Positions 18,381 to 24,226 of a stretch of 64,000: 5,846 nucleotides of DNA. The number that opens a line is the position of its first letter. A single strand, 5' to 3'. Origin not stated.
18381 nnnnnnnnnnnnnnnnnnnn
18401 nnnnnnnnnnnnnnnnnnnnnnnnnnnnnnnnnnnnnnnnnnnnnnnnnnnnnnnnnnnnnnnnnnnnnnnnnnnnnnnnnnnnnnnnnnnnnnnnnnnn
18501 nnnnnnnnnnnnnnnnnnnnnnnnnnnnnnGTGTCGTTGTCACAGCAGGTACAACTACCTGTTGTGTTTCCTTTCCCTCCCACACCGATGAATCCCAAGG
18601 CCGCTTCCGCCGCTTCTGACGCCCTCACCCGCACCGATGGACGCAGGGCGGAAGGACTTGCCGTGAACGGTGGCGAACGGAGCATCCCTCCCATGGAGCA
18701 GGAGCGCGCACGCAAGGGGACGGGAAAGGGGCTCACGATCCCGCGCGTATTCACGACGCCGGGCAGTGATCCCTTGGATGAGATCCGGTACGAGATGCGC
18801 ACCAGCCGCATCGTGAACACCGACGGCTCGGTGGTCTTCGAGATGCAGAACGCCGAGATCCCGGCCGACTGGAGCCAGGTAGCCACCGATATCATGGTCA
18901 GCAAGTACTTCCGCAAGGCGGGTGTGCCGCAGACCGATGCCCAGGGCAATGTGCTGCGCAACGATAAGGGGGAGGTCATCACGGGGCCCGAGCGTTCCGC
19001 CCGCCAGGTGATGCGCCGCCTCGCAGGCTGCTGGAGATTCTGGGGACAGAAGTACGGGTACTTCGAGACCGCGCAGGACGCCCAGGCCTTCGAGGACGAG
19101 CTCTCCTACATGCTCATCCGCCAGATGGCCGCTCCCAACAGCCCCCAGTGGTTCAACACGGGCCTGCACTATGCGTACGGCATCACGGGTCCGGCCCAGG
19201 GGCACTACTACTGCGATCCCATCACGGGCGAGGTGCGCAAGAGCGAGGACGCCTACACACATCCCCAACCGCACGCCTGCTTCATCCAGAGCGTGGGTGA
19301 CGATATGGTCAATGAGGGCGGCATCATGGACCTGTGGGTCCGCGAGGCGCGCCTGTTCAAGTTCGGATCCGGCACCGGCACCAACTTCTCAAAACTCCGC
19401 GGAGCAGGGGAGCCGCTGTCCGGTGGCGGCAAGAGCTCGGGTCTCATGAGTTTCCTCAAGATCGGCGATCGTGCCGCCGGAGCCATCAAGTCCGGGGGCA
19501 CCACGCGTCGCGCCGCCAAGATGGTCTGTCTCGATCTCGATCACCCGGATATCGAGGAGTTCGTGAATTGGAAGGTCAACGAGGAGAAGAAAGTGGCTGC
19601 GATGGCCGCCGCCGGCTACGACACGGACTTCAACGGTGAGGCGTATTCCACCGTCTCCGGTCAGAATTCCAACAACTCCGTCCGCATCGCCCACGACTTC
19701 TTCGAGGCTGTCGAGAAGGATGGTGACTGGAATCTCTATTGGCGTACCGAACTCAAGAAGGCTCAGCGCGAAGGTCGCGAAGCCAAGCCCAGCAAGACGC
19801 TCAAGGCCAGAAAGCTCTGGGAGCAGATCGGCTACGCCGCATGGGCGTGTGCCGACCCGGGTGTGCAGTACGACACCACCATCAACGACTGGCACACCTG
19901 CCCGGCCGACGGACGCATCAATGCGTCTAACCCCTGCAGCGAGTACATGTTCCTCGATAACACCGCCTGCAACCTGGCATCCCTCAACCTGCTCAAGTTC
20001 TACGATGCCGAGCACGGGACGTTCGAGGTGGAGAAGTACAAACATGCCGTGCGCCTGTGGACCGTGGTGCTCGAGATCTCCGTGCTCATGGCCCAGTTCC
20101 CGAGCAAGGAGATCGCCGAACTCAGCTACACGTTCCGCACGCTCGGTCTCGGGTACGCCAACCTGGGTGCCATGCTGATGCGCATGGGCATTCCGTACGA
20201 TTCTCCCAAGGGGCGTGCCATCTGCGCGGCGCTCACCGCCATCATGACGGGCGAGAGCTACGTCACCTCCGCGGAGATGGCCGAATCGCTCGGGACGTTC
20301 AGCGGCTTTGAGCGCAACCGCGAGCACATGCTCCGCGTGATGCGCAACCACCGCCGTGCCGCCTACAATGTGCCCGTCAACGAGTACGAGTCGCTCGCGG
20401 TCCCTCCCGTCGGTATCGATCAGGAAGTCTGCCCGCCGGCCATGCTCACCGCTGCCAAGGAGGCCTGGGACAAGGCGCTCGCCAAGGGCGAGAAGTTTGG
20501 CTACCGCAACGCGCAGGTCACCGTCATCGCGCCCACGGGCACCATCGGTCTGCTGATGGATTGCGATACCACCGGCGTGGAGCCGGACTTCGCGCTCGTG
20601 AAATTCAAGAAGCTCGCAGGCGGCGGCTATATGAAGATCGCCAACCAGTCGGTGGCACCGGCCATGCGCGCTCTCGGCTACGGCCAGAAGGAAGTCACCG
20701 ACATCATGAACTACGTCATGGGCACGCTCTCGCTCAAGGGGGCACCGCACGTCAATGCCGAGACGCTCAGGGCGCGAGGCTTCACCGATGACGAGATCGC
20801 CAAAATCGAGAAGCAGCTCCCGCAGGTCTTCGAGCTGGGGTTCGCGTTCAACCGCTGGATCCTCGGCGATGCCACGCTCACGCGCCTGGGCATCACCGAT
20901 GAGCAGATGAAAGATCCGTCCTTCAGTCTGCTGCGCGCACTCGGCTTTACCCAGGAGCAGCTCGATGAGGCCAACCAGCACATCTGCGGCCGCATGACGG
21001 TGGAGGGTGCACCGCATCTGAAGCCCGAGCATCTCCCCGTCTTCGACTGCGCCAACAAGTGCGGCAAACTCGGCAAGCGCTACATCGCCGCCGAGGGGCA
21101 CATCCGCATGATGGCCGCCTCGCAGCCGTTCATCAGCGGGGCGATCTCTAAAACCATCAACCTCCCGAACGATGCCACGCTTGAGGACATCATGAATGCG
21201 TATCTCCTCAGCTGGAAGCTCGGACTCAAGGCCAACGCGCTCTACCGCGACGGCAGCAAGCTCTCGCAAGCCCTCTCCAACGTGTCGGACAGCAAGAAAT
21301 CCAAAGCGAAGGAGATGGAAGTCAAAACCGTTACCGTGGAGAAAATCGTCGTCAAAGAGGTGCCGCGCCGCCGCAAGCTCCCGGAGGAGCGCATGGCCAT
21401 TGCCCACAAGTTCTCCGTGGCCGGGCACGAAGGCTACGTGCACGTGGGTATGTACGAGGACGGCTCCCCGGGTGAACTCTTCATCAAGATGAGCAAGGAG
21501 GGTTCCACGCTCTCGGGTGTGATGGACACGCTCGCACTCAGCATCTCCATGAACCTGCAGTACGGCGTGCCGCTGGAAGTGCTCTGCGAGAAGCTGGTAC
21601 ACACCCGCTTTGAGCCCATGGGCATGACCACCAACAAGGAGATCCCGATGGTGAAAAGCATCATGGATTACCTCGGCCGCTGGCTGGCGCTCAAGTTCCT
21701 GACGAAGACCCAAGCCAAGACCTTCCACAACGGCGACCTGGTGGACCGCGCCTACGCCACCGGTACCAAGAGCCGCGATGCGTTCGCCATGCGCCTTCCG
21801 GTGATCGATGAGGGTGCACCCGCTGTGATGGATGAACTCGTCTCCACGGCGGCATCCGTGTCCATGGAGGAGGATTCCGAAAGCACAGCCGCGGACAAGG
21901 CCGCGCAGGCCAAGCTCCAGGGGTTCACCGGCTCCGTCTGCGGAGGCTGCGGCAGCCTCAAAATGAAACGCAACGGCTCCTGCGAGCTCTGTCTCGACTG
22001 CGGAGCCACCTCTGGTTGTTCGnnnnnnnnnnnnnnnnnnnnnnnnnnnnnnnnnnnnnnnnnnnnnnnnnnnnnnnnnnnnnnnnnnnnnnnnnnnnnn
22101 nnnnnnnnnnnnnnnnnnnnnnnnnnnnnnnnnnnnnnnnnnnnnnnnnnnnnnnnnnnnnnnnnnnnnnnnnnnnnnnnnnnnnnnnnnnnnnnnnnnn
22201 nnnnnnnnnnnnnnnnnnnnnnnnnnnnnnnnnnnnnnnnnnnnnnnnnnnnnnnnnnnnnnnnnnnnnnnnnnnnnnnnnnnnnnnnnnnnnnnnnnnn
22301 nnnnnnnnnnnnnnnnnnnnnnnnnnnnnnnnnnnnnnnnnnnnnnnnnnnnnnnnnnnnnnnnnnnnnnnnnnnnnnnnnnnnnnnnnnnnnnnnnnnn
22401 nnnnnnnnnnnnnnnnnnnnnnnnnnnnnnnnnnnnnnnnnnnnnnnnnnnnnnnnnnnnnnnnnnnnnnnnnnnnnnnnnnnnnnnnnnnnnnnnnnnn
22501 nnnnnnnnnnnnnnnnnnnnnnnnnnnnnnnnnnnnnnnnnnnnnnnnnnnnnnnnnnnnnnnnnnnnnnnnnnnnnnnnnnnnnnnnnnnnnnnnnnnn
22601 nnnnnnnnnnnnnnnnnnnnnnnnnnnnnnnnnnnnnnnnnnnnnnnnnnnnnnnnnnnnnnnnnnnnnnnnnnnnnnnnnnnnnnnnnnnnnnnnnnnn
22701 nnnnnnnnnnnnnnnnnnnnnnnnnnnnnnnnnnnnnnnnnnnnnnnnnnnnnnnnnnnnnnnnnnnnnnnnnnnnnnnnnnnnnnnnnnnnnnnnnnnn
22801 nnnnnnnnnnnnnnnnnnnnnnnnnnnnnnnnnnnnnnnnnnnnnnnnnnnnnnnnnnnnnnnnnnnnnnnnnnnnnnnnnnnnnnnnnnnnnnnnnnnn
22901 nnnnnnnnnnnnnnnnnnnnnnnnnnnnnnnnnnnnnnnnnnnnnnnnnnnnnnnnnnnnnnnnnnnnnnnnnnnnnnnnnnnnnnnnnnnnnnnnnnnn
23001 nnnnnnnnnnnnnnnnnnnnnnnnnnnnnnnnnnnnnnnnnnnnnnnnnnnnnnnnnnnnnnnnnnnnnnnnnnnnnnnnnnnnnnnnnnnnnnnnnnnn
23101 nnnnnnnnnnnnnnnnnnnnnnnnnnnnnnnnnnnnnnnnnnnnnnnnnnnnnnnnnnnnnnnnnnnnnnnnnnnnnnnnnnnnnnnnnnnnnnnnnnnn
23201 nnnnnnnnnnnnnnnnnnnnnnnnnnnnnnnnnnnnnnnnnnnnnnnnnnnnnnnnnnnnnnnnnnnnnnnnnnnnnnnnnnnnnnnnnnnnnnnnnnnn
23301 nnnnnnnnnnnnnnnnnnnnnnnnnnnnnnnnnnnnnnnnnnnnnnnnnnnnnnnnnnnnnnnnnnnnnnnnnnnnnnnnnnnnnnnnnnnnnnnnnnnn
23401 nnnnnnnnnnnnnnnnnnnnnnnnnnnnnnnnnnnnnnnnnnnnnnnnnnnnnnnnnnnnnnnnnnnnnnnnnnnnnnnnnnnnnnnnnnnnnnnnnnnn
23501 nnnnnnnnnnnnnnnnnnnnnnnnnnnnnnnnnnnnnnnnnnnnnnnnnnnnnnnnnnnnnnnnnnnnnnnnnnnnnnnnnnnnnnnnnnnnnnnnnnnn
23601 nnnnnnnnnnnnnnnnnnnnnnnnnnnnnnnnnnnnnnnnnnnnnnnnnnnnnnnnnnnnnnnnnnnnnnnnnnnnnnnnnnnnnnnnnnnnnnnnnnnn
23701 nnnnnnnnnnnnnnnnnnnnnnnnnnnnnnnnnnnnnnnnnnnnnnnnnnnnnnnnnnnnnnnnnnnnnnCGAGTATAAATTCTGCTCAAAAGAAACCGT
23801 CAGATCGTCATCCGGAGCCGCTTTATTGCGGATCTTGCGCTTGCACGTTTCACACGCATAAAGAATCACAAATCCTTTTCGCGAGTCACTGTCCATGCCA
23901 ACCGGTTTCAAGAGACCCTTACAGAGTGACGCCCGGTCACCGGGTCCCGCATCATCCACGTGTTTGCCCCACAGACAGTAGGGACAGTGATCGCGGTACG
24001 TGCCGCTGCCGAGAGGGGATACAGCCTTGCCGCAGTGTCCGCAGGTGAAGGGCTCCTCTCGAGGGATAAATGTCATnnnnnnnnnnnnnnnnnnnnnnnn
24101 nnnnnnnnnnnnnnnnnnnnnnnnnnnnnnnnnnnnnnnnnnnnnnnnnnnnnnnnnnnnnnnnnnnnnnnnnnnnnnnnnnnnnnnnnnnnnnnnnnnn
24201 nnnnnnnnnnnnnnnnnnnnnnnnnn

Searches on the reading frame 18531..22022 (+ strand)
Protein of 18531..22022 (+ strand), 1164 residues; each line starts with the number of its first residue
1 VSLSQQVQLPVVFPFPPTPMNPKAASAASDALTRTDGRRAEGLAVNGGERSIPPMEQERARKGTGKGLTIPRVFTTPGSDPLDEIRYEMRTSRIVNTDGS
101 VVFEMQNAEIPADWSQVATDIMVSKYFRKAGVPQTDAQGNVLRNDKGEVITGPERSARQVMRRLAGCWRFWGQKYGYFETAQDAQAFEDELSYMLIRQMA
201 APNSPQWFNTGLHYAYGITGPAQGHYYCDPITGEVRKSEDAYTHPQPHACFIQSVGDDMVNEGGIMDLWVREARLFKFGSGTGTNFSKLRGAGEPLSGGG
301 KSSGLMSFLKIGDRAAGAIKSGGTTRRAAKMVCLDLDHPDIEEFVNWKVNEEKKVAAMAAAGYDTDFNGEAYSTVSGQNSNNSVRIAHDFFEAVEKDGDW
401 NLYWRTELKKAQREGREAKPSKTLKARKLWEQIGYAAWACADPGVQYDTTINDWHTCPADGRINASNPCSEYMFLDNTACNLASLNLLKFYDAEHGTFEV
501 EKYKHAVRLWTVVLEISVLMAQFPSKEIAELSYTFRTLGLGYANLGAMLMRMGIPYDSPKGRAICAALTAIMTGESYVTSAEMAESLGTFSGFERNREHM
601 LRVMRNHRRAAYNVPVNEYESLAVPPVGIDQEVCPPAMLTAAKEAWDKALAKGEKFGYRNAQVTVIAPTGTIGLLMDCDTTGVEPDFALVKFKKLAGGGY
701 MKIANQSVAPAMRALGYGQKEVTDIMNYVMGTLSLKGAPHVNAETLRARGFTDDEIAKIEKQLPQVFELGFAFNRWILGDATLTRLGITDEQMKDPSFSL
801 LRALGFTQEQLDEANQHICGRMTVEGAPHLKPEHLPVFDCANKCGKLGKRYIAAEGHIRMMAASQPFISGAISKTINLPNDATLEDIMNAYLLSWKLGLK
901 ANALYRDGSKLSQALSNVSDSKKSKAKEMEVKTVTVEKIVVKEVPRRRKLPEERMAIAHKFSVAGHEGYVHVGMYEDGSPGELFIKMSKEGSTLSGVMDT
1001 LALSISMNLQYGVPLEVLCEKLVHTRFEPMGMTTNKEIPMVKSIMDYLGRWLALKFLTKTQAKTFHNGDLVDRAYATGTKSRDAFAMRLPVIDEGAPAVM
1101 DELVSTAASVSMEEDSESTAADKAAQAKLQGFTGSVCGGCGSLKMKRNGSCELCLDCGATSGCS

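Call 17: search_protein_families(library=pfam, proteins=[window:18531-22022:+], max_evalue=0.01)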
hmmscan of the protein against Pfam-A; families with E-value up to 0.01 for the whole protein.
window:18531-22022:+ (1164 aa): 4 families
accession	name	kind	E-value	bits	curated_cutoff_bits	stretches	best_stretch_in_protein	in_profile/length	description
PF02867.20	Ribonuc_red_lgC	-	8.5e-132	440.9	23.9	2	249-746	2-461/523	Ribonucleotide reductase, barrel domain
PF08471.15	Ribonuc_red_2_N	-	5.5e-38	129.7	27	1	98-198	1-103/103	Class II vitamin B12-dependent ribonucleotide reductase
PF12637.14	TSCPD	-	9.8e-09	35.8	22.8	1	966-1053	14-85/88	TSCPD domain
PF13720.11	Acetyltransf_11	-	0.0057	17.5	24.5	0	724-770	1-47/82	Udp N-acetylglucosamine O-acyltransferase; Domain 2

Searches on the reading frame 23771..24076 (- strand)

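Call 30: search_protein_families(library=pfam, proteins=[window:23771-24076:-], max_evalue=0.001)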
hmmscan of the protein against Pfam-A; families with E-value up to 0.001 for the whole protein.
window:23771-24076:- (102 aa): 1 family
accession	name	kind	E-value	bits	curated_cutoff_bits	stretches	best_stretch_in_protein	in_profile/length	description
PF12647.12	RNHCP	-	7.5e-28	96.8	24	1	8-91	2-85/90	RNHCP domain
